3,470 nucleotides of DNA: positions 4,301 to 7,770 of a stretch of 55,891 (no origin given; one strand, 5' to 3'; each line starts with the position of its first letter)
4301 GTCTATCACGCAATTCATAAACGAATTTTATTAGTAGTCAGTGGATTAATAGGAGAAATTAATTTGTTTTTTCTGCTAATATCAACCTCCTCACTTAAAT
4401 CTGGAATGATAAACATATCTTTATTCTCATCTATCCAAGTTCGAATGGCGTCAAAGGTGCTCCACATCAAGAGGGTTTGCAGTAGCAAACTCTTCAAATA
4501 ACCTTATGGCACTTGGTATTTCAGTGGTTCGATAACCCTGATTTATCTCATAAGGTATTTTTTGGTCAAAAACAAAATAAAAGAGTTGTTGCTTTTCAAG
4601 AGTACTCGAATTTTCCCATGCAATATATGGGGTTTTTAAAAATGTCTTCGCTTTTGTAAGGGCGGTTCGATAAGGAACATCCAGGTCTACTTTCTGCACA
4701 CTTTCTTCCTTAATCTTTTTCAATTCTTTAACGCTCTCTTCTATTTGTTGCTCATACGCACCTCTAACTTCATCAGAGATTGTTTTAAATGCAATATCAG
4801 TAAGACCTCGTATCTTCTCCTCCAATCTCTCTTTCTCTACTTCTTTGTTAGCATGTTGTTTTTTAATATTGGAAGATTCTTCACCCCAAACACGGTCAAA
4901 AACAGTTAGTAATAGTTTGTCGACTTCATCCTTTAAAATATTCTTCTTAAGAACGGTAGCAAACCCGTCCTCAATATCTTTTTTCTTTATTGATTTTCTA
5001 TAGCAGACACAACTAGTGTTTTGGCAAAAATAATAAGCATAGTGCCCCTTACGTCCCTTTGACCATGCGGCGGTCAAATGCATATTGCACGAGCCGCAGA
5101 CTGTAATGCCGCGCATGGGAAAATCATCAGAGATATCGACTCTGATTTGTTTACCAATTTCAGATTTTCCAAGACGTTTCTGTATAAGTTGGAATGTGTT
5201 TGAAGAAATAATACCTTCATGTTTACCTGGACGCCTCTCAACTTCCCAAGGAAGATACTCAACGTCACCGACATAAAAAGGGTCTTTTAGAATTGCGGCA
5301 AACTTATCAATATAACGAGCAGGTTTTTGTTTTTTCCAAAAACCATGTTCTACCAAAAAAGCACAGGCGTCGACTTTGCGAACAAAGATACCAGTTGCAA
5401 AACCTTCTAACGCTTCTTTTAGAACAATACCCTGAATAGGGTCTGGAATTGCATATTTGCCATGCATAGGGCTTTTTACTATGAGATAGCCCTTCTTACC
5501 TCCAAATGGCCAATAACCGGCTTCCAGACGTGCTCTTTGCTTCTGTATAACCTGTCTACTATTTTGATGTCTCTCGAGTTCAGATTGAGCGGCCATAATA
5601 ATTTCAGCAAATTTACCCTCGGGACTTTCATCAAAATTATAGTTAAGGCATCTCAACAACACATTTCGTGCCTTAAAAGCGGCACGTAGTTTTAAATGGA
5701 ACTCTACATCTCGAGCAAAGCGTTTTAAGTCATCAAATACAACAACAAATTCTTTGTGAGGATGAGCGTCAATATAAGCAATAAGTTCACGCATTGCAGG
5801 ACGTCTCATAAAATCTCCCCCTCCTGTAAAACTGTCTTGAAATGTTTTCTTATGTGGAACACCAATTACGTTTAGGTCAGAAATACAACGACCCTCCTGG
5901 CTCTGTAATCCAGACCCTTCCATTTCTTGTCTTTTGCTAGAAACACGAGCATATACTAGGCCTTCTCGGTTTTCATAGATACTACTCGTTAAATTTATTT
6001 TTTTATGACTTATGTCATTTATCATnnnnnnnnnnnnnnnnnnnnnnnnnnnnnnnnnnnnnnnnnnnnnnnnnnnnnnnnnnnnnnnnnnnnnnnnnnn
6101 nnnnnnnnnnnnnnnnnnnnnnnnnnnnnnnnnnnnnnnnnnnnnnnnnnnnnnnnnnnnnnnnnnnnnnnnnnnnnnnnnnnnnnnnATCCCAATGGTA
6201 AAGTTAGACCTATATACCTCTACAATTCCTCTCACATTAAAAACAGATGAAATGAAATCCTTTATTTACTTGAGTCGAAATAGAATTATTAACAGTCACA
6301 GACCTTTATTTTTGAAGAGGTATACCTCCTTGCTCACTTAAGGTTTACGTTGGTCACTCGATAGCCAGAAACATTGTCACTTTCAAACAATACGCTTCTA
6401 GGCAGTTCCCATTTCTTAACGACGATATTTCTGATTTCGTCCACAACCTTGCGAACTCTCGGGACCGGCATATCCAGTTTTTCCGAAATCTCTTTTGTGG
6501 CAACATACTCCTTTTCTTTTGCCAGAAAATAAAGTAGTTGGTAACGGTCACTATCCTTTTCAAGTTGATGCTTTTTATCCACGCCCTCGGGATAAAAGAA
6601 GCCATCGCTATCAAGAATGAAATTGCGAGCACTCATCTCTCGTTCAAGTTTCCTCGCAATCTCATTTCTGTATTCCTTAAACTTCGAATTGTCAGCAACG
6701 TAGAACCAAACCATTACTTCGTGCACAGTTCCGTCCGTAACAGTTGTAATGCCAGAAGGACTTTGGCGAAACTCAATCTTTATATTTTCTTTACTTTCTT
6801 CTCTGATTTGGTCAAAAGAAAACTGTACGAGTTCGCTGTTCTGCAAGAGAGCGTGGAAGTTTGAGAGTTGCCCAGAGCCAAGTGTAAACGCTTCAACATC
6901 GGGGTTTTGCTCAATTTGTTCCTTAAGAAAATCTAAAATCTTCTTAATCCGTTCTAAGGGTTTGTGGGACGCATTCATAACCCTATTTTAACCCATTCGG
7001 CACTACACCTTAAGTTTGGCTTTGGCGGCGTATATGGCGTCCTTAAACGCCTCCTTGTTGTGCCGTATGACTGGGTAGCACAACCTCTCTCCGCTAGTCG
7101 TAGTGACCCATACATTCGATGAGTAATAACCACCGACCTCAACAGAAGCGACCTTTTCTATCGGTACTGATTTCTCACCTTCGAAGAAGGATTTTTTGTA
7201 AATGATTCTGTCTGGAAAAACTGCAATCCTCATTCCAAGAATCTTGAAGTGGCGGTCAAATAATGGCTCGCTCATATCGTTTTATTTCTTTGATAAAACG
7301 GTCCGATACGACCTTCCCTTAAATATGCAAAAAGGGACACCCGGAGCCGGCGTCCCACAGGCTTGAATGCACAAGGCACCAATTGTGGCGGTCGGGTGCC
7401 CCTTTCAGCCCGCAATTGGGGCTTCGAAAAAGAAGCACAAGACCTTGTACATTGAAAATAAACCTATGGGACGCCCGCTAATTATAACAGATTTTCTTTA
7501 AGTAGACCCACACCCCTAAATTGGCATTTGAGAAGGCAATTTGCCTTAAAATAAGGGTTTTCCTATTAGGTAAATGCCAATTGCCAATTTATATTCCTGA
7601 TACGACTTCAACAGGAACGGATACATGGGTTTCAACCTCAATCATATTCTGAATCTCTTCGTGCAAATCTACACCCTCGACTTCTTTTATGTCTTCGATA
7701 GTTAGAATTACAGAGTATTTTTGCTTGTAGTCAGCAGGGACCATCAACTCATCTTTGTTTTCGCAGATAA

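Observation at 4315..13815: Three direct copies of a gene-start segment bracket and subdivide a serine-recombinase island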

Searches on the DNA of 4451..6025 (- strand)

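Call 31: search_rna_families(sources=[L011, L013, L016], threshold=gathering)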
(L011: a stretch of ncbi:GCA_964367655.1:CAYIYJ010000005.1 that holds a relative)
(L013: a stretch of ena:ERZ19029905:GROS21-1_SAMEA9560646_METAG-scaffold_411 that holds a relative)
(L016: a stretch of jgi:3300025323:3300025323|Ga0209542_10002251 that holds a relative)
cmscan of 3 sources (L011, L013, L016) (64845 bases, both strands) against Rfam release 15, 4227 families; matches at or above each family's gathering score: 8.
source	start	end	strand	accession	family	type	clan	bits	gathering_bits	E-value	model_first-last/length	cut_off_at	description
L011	11568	11976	-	RF00023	tmRNA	Gene;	CL00001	125.9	47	8.5e-49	1-374/374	no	transfer-messenger RNA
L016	11571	11959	-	RF00023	tmRNA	Gene;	CL00001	121.3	47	7.3e-47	1-374/374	no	transfer-messenger RNA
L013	11565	11954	-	RF00023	tmRNA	Gene;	CL00001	117.9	47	2e-45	1-374/374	no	transfer-messenger RNA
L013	9381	9517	-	RF03000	LOOT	Gene; sRNA;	-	73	46.4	8.5e-12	1-121/121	no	LOOT RNA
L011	15878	15950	+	RF00005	tRNA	Gene; tRNA;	CL00001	72.2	29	8.1e-14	1-71/71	no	tRNA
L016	8310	8428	-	RF03000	LOOT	Gene; sRNA;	-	70.3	46.4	3.6e-11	1-121/121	no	LOOT RNA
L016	14366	14437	-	RF00005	tRNA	Gene; tRNA;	CL00001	67.2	29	1.9e-12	1-71/71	no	tRNA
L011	20465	20553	+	RF00005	tRNA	Gene; tRNA;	CL00001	53.5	29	1.1e-08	1-71/71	no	tRNA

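Call 86: search_rna_families(sources=[L108], threshold=evalue, max_evalue=1)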
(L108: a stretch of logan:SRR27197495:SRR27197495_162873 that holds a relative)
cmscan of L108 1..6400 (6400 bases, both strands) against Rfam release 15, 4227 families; matches with E-value up to 1: 1.
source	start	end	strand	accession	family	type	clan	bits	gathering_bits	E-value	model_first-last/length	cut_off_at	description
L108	2603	2701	+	RF04164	MIR1507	Gene; miRNA;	-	20.9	73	0.46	1-107/107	no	MIR1507 microRNA precursor family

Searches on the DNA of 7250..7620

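Call 87: search_rna_families(source=window, start=7250, end=7620, threshold=evalue, max_evalue=10)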
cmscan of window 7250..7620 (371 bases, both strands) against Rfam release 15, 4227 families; matches with E-value up to 10: 4.
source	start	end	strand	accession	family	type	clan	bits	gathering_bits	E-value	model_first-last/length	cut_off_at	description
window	7328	7465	-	RF02356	BjrC1505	Gene; sRNA;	-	18.3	50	0.33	1-140/140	no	Alphaproteobacterial sRNA BjrC1505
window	7497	7601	+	RF02302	TtnuCD26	Gene; snRNA; snoRNA; CD-box;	-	16.1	90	8.1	1-108/108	no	Tetrahymena snoRNA TtnuCD26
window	7513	7575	-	RF01623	ceN23-1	Gene; sRNA;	-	14.1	40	9.2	1-100/100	no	Caenorhabditis sRNA ceN23-1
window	7581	7617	-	RF01100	PK-BYV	Cis-reg;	-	12.9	50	4.9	1-40/40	no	3'-terminal pseudoknot in BYV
